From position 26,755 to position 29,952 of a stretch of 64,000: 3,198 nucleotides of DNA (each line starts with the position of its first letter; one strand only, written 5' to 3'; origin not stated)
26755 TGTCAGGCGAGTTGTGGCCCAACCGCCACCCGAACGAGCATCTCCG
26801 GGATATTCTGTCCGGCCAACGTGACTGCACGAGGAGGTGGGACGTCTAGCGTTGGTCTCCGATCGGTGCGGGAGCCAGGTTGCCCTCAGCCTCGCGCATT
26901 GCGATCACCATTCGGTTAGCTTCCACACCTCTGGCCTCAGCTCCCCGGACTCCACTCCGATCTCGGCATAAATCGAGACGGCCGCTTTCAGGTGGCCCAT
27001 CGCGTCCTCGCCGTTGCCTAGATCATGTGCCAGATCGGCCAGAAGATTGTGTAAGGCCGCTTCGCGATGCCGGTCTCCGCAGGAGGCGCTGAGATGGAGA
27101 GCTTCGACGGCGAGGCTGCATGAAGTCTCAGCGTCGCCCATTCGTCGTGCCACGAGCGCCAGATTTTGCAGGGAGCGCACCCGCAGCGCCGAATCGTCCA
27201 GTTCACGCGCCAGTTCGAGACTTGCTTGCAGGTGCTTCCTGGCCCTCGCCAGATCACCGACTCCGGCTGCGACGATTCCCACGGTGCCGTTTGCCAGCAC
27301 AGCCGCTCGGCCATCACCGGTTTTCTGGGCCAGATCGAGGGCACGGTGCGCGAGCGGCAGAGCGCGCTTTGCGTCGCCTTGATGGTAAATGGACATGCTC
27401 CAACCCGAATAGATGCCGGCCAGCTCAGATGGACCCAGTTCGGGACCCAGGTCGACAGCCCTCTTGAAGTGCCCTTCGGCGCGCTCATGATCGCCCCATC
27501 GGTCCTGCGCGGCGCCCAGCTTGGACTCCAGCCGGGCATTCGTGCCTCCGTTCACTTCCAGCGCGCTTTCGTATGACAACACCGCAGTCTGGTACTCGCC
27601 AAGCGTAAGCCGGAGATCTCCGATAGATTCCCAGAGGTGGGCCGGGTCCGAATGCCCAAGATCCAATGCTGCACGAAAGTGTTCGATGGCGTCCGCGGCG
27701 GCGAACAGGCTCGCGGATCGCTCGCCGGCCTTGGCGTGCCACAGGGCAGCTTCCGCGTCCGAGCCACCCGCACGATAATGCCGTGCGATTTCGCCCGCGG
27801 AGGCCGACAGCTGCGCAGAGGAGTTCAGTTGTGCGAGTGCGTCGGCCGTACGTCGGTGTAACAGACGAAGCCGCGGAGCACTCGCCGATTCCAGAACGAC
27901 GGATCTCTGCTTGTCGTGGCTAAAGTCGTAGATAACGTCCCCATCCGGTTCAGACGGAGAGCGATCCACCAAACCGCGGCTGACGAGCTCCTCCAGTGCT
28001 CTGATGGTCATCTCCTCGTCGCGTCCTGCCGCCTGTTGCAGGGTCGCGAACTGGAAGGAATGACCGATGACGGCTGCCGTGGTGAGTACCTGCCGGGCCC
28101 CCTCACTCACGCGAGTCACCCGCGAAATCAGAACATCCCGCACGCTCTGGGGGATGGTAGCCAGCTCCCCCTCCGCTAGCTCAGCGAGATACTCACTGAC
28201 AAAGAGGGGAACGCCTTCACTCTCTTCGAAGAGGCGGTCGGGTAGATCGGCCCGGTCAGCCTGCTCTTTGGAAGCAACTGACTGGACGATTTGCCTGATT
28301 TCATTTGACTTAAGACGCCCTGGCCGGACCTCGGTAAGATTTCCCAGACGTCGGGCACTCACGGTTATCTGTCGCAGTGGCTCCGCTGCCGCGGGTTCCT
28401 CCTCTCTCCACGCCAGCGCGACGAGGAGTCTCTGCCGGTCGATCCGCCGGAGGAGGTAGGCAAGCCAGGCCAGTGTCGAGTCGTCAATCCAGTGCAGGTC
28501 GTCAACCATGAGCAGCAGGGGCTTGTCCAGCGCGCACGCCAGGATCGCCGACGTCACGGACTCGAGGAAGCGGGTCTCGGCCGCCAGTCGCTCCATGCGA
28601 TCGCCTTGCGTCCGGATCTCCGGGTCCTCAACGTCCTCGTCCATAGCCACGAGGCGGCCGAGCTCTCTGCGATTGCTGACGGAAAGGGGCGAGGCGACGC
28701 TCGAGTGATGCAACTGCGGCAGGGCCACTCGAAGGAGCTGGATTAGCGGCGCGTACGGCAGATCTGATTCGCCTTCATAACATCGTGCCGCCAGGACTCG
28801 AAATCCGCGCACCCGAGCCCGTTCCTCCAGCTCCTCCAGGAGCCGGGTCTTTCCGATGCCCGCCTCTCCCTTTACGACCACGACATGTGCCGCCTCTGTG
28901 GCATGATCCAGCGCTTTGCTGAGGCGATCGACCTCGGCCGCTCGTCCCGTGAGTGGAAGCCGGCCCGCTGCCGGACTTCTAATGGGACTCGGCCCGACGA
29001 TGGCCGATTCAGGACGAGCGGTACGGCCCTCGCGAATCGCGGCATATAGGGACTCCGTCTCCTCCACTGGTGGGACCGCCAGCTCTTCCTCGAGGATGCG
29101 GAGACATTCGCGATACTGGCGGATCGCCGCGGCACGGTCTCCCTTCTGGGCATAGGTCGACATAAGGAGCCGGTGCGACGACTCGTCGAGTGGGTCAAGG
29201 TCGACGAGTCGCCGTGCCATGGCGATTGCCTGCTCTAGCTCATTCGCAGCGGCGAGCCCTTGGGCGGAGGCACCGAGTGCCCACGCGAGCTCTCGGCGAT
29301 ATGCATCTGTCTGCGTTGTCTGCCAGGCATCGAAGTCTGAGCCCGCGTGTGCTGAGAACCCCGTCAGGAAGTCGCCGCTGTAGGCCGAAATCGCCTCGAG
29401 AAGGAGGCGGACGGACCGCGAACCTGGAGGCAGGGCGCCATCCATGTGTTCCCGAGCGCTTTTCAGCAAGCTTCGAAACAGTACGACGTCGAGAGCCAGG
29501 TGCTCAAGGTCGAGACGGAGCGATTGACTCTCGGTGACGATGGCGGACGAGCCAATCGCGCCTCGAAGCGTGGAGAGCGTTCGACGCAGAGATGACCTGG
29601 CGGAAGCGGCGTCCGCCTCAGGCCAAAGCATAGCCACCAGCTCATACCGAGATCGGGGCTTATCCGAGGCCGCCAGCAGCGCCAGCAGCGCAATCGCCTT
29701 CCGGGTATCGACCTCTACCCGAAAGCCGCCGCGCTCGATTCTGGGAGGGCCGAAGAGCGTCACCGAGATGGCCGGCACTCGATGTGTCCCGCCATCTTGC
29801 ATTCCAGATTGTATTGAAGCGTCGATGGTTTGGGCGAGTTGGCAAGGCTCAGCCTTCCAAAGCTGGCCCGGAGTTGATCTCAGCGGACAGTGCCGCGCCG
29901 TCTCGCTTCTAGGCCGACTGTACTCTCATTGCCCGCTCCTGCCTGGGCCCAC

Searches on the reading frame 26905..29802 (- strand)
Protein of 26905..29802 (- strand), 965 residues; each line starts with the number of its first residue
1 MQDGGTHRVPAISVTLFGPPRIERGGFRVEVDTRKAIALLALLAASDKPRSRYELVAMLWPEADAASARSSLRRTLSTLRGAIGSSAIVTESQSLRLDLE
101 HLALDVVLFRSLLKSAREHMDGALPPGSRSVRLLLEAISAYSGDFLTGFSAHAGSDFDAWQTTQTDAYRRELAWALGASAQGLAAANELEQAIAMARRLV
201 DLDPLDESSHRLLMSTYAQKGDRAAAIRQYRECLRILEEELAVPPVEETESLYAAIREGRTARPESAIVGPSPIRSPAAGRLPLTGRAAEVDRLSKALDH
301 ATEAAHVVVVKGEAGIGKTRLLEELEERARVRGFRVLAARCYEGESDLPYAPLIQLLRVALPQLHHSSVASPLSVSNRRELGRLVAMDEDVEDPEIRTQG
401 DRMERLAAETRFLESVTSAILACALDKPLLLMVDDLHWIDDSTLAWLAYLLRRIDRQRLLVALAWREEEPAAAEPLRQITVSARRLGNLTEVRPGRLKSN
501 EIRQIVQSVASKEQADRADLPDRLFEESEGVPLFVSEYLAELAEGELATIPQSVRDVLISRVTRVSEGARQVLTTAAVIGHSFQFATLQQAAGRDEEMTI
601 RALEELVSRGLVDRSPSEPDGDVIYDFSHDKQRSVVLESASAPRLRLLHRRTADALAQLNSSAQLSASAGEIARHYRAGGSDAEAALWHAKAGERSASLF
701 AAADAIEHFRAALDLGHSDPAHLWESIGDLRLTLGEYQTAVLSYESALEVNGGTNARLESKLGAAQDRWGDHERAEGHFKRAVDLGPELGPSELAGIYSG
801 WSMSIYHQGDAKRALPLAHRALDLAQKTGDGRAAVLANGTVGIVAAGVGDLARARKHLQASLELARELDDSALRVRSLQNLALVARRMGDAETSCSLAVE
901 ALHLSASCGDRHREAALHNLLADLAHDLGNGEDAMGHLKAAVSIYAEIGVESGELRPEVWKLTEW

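Call 84: search_protein_families(library=pfam, proteins=[window:26905-29802:-], max_evalue=0.00001)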
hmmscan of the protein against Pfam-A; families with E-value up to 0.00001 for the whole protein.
window:26905-29802:- (965 aa): 7 families
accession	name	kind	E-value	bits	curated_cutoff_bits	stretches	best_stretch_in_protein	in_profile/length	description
PF13191.12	AAA_16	-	3.1e-25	90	32.6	1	284-461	2-166/167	AAA ATPase domain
PF03704.23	BTAD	-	1.2e-20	74.8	22.1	1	104-257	1-146/146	Bacterial transcriptional activator domain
PF13424.12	TPR_12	-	3.3e-19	69.3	30.1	3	836-892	5-62/77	Tetratricopeptide repeat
PF13181.12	TPR_8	-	7.7e-11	41.7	25.7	0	721-751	1-31/34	Tetratricopeptide repeat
PF07719.23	TPR_2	-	3.7e-10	39.6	27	0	842-866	8-32/34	Tetratricopeptide repeat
PF00515.34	TPR_1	-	1.8e-07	31.1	27.8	0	760-787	5-32/34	Tetratricopeptide repeat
PF13401.12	AAA_22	-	7e-07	30.1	27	1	305-460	5-120/130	AAA domain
